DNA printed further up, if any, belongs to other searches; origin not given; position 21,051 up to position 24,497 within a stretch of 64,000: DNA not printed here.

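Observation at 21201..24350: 1049-aa anchored protein with a Lys-rich coiled coil, a PEPDPDP linker and an ~800-aa uncharacterised domain, diverging from a B12-rSAM gene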

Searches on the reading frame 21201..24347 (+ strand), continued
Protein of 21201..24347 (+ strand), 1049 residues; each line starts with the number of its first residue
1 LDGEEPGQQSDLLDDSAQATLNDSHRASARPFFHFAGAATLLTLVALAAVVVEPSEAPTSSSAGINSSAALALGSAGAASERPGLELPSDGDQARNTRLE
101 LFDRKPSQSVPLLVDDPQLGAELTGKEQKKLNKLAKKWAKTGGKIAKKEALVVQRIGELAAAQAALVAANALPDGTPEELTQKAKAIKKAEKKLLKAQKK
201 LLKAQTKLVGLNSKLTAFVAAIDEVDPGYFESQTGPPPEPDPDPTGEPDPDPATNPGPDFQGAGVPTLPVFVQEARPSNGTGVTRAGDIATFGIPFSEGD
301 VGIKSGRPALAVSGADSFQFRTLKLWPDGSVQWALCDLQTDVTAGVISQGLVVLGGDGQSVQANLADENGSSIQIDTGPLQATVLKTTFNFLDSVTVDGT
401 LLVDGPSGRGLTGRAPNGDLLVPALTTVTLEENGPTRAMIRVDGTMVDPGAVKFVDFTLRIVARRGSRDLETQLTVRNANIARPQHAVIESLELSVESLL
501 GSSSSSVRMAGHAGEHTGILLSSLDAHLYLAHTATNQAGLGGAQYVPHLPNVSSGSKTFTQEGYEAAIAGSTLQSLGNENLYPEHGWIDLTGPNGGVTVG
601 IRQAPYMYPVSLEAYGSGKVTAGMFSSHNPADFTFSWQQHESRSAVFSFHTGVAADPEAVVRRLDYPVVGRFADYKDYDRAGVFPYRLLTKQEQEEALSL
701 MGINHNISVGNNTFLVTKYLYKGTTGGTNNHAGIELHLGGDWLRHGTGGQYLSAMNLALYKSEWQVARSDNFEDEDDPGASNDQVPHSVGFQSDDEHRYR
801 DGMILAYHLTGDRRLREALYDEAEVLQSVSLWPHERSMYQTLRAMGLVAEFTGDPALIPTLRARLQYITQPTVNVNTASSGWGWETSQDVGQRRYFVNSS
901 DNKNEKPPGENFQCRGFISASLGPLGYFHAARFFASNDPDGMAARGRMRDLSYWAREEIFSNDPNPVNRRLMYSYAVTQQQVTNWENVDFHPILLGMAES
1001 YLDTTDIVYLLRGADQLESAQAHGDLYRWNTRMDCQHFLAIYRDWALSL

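Call 31: find_related_loci(query=A1, collection=genome_contigs, flank=10000)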
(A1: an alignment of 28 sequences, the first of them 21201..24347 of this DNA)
Query A1 (1049 aa) in genome_contigs; peptide patterns used: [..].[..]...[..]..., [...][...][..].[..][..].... (x = any residue, [..] = any of these).
35 stretches matched a pattern; 28 encode a relative of the query (tblastn E <= 1e-3); 28 distinct loci.
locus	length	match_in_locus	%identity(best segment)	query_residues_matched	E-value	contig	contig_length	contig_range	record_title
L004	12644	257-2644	72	253-1048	0e+0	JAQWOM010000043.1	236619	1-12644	MAG: Planctomycetota bacterium isolate cluster2_bin.203 k141_4253004, whole genome shotgun sequence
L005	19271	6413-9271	69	99-1047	0e+0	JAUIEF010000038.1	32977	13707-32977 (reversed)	MAG: bacterium isolate 8_bin.22 NODE_1502_length_32977_cov_1.268828, whole genome shotgun sequence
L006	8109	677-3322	54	133-1044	0e+0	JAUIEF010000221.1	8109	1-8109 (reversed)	MAG: bacterium isolate 8_bin.22 NODE_7903_length_8109_cov_1.129792, whole genome shotgun sequence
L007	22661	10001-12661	50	131-1045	0e+0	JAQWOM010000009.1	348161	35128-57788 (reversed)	MAG: Planctomycetota bacterium isolate cluster2_bin.203 k141_1645009, whole genome shotgun sequence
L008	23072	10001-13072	48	47-1044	0e+0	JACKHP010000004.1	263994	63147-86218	MAG: Planctomycetota bacterium isolate HK-STAS-PLAN-21 HK-STAS-PLAN-21_4, whole genome shotgun sequence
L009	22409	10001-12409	51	260-1048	0e+0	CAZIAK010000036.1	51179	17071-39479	MAG TPA_asm: uncultured Phycisphaerales bacterium isolate binchicken_co46_894 genome assembly, contig: NODE_1113_length_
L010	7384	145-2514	49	267-1046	0e+0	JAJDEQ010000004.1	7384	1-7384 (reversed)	MAG: Planctomycetota bacterium isolate OFTM49 OFTM49_3, whole genome shotgun sequence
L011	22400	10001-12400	49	267-1048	0e+0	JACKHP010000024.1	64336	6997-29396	MAG: Planctomycetota bacterium isolate HK-STAS-PLAN-21 HK-STAS-PLAN-21_24, whole genome shotgun sequence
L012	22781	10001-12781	44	116-1045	0e+0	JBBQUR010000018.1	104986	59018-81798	MAG: Planctomycetota bacterium isolate Co_metawrap_1940 Cmw_1940_k141_15236009_length_104986_cov_29.0000, whole genome s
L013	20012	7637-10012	48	270-1048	0e+0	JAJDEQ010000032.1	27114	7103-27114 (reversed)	MAG: Planctomycetota bacterium isolate OFTM49 OFTM49_31, whole genome shotgun sequence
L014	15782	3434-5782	47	263-1043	0e+0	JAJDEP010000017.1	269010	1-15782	MAG: Planctomycetota bacterium isolate OFTM347 OFTM347_16, whole genome shotgun sequence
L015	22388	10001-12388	48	263-1048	0e+0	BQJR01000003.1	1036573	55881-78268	MAG: Planctomycetota bacterium DHS20C15 DNA, sequence03, whole genome shotgun sequence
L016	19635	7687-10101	50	243-1044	0e+0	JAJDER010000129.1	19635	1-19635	MAG: Planctomycetota bacterium isolate OFTM9 OFTM9_128, whole genome shotgun sequence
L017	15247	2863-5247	45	248-1043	0e+0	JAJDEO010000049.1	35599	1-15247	MAG: Planctomycetota bacterium isolate OFTM221 OFTM221_48, whole genome shotgun sequence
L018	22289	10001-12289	47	289-1045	0e+0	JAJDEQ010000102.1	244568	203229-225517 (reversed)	MAG: Planctomycetota bacterium isolate OFTM49 OFTM49_101, whole genome shotgun sequence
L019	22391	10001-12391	45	261-1049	0e+0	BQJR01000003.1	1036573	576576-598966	MAG: Planctomycetota bacterium DHS20C15 DNA, sequence03, whole genome shotgun sequence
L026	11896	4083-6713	40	268-1049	5e-176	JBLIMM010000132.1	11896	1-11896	MAG: Pseudohongiellaceae bacterium isolate 3300053785_87 Ga0535658_0015083, whole genome shotgun sequence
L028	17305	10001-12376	48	267-1049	0e+0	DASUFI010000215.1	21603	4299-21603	MAG TPA_asm: Planctomycetota bacterium isolate SMAG_U1375 k141_83256, whole genome shotgun sequence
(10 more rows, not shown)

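Call 32: find_encoding_contigs(protein=P0019, flank=10000, max_places=1)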
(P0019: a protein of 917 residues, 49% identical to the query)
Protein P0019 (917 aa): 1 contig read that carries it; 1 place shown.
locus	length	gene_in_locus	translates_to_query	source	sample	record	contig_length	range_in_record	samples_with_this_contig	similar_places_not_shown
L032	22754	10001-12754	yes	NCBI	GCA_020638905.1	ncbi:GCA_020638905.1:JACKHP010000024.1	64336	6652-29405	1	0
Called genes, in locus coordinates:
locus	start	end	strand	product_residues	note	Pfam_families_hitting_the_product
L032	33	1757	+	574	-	PF00144:Beta-lactamase, PF07719:TPR_2 (faint), PF13428:TPR_14 (faint), PF13432:TPR_16 (faint), PF14559:TPR_19 (weak)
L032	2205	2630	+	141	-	-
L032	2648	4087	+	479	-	PF00884:Sulfatase, PF16347:SGSH_C (faint)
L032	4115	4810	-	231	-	PF13489:Methyltransf_23, PF07021:MetW, PF08241:Methyltransf_11, PF08242:Methyltransf_12, PF13649:Methyltransf_25, PF13847:Methyltransf_31 (weak)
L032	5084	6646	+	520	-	-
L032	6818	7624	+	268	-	PF13489:Methyltransf_23, PF08241:Methyltransf_11 (weak)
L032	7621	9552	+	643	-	PF05139:Erythro_esteras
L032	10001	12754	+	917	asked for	PF19501:PcRGLX_1st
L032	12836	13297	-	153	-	-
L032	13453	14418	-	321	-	PF00574:CLP_protease (faint), PF25145:NfeD1b_N, PF01343:Peptidase_S49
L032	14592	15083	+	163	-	PF07361:Cytochrom_B562 (weak)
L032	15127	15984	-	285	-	PF00941:FAD_binding_5, PF03450:CO_deh_flav_C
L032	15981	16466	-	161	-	PF00111:Fer2, PF01799:Fer2_2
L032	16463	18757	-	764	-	PF01315:Ald_Xan_dh_C, PF02738:MoCoBD_1, PF20256:MoCoBD_2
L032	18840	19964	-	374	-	-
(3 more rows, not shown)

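Call 33: find_encoding_contigs(protein=P0032, flank=10000, max_places=1)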
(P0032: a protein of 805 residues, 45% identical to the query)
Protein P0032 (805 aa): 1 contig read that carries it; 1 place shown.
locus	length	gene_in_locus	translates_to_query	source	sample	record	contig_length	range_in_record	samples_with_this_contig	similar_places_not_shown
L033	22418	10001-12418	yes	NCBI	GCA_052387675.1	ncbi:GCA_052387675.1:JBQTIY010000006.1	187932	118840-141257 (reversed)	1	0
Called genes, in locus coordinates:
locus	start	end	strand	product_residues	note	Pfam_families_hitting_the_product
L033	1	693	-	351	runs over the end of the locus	-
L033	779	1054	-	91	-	-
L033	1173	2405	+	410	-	PF07586:HXXSHH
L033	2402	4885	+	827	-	PF07635:PSCyt1, PF07626:PSD3 (faint), PF07637:PSD5, PF07631:PSD4, PF07627:PSCyt3, PF07624:PSD2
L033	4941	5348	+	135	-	-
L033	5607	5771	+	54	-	-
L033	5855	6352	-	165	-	PF00472:RF-1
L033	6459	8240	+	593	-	PF13600:DUF4140, PF13598:DUF4139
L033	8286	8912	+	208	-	-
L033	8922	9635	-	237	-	PF08003:Methyltransf_9 (faint), PF13489:Methyltransf_23, PF13847:Methyltransf_31 (faint), PF08241:Methyltransf_11 (faint), PF08242:Methyltransf_12 (faint)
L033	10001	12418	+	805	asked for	PF21345:PcRGLX_2nd (weak)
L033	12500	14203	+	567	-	-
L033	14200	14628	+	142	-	-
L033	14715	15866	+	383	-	PF00034:Cytochrom_C (faint), PF03150:CCP_MauG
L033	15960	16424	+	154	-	PF07963:N_methyl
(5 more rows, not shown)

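Call 34: find_encoding_contigs(protein=P0035, flank=10000, max_places=1)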
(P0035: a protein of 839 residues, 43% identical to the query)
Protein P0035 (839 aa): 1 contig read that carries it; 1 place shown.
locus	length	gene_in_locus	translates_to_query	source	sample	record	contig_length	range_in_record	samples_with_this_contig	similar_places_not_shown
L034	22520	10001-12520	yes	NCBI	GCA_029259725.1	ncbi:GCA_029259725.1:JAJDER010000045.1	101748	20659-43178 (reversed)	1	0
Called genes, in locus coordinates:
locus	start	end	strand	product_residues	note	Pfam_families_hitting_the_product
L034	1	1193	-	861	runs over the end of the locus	PF01839:FG-GAP (faint), PF13517:FG-GAP_3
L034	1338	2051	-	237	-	-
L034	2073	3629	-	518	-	-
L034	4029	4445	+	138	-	PF03965:Penicillinase_R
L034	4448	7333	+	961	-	PF13432:TPR_16 (faint), PF05569:Peptidase_M56, PF07719:TPR_2 (faint), PF00515:TPR_1 (faint), PF13174:TPR_6 (faint), PF13431:TPR_17 (faint), PF13181:TPR_8 (faint), PF13414:TPR_11 (faint), +2 more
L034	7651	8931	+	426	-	PF01566:Nramp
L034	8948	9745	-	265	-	PF01497:Peripla_BP_2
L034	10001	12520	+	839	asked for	-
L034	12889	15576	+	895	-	-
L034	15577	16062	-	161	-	PF00583:Acetyltransf_1, PF13508:Acetyltransf_7, PF13673:Acetyltransf_10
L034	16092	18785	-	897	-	PF00884:Sulfatase, PF01663:Phosphodiest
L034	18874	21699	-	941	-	PF09586:YfhO (faint)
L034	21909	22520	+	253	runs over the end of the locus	PF13489:Methyltransf_23, PF08241:Methyltransf_11, PF08242:Methyltransf_12, PF13649:Methyltransf_25, PF13847:Methyltransf_31 (weak)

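Call 43: search_solved_structures(query=P0047, max_evalue=0.001, show_alignments=1)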
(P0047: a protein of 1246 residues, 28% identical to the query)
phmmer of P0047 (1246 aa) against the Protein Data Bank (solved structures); distinct sequences matched with E-value up to 0.001: 0.

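Call 51: predict_structure(alignment_id=A1)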
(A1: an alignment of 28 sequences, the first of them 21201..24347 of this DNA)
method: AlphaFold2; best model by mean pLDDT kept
length: 1049 residues; sequences in the alignment: 28
mean_pLDDT: 84.5   pTM: 0.77
mean pLDDT of the five models: 84.5, 83.5, 82.2, 80.5, 79.4
residues with pLDDT >= 90: 742; 70-90: 140; 50-70: 32; < 50: 135
segments of 3 or more residues with pLDDT < 50: 1-120, 235-249
pLDDT, mean of each block of 10 residues (from residue 1): 31 30 29 29 34 31 29 29 30 33 31 37 86 95 91 91 94 93 97 96 93 92 89 52 37 59 79 94 91 94 93 96 92 96 92 95 95 97 91 95 79 96 94 97 96 96 97 96 95 95 89 96 95 94 91 87 97 97 97 96 96 96 97 95 98 91 95 90 89 96 92 93 73 89 94 96 90 75 94 79 96 95 88 86 94 93 94 95 94 94 89 92 95 93 97 96 94 94 87 96 97 97 92 94 96
secondary structure, 60 per line:
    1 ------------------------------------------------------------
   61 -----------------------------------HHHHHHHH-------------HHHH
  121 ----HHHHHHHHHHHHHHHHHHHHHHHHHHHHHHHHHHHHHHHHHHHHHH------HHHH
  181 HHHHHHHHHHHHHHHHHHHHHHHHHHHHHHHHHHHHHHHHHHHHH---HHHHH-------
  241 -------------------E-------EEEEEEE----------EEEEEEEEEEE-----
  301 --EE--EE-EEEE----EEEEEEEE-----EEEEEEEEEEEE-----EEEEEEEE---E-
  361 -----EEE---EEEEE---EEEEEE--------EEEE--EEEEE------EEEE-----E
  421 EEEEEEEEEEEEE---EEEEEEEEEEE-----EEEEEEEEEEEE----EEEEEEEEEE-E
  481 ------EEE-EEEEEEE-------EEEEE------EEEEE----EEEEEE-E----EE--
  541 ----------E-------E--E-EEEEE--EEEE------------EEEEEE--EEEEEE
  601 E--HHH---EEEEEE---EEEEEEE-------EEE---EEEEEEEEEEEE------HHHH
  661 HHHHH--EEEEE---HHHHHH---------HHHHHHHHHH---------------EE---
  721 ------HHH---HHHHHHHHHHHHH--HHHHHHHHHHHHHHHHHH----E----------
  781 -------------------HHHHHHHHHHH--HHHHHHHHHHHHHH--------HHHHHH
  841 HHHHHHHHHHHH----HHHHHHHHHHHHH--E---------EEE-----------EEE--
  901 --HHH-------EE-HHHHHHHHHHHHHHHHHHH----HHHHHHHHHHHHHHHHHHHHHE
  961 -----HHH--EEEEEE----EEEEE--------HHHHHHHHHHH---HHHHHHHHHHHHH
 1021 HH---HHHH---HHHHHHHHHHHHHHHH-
elements in order (helices of 4 or more, strands of 3 or more residues): H96-103 H117-120 H125-170 H177-225 H229-233 E268-274 E285-295 E310-313 E318-325 E331-342 E348-355 E366-368 E372-376 E380-385 E394-397 E400-404 E411-414 E420-433 E437-447 E453-464 E469-478 E487-489 E491-497 E505-509 E516-520 E525-530 E564-568 E571-574 E587-592 E595-601 E610-615 E619-625 E633-635 E639-650 H657-665 E668-672 H676-681 H691-700 H733-745 H748-765 H800-810 H813-826 H835-852 H857-869 E882-884 E896-898 H916-934 H939-959 E971-976 E981-985 H994-1004 H1008-1022 H1026-1029 H1033-1048

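Call 67: search_protein_families(library=pfam, alignment_id=A4, max_evalue=0.001)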
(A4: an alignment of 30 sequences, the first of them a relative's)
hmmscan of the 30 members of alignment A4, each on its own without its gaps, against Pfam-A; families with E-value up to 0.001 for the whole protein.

A. member 1, P0045 (800 aa): 4 families
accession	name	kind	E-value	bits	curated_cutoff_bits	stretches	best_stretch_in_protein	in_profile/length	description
PF21345.3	PcRGLX_2nd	-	3.1e-17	63.1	23.5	2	189-259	71-142/360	PcRGLX-like protein central beta sandwich domain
PF19501.5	PcRGLX_1st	-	1.4e-10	41.3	22.1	1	38-85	17-64/83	PcRGLX-like N-terminal RIFT barrel domain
PF07944.18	Beta-AFase-like_GH127_cat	-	2.7e-07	30.4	24.9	1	564-637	128-206/376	Beta-L-arabinofuranosidase, GH127 catalytic domain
PF21346.3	PcRGLX_3rd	-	2.6e-06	27.4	23.8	1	407-513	4-124/411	PcRGLX-like protein C-terminal alpha/alpha toroid domain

B. families by the number of members that match (of 30 scanned): 10 families
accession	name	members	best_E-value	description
PF21345.3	PcRGLX_2nd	29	3.1e-17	PcRGLX-like protein central beta sandwich domain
PF19501.5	PcRGLX_1st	5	1.1e-11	PcRGLX-like N-terminal RIFT barrel domain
PF07944.18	Beta-AFase-like_GH127_cat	4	9.7e-09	Beta-L-arabinofuranosidase, GH127 catalytic domain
PF00041.27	fn3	4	4e-05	Fibronectin type III domain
PF21346.3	PcRGLX_3rd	3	2.3e-07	PcRGLX-like protein C-terminal alpha/alpha toroid domain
PF13860.13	FlgD_ig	2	1.6e-09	FlgD Ig-like domain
PF16656.11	Pur_ac_phosph_N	2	0.00019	Purple acid Phosphatase, N-terminal domain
PF00404.24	Dockerin_1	1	2.4e-07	Dockerin type I domain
PF13585.12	CHU_C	1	5.1e-05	CHU_C Type IX secretion signal domain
PF18962.6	Por_Secre_tail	1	8.6e-05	Secretion system C-terminal sorting domain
